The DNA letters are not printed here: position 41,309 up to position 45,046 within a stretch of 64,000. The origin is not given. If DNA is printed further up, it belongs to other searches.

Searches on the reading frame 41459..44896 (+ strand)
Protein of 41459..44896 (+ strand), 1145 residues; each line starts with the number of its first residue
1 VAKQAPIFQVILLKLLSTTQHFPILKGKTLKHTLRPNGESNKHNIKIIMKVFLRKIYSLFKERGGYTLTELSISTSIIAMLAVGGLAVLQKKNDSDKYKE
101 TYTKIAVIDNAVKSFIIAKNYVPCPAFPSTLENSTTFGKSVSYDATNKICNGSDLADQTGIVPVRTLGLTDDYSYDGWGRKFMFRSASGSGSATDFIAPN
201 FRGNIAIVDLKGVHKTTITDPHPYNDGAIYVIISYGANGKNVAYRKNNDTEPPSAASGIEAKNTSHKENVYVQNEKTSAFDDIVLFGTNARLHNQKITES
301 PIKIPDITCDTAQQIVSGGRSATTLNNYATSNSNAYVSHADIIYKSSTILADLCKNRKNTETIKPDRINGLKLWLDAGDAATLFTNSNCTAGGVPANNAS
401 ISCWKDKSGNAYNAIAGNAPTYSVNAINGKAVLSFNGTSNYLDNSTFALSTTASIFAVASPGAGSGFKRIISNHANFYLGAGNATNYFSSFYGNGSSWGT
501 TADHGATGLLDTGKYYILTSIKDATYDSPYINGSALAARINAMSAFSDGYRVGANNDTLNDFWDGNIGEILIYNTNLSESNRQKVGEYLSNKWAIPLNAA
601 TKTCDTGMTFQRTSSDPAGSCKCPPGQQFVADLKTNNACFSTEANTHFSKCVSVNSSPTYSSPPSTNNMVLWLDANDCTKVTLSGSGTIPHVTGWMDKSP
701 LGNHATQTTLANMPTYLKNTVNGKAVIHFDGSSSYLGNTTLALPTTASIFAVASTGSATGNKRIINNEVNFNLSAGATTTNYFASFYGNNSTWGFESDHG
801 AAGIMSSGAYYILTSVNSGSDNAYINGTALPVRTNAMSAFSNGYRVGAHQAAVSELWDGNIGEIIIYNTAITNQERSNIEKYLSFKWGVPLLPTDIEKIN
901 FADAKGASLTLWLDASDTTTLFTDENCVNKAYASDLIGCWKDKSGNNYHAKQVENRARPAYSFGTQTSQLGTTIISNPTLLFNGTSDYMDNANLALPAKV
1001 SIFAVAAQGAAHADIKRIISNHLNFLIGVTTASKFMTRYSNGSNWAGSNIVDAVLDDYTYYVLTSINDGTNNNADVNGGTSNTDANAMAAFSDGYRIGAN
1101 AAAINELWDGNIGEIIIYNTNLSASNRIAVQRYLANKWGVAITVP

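Call 3: search_protein_families(library=pfam, proteins=[window:41459-44896:+], max_evalue=0.01)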
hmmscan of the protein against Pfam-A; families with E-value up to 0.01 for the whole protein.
window:41459-44896:+ (1145 aa): 0 families

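Call 4: search_protein_families(library=ncbifam, proteins=[window:41459-44896:+], max_evalue=0.01)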
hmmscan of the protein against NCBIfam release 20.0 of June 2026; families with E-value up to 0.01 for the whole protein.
window:41459-44896:+ (1145 aa): 1 family
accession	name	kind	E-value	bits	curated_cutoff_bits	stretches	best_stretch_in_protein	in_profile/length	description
TIGR02532.1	IV_pilin_GFxxxE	domain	0.0088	15.9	16.3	0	64-85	2-23/24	prepilin-type N-terminal cleavage/methylation domain-containing protein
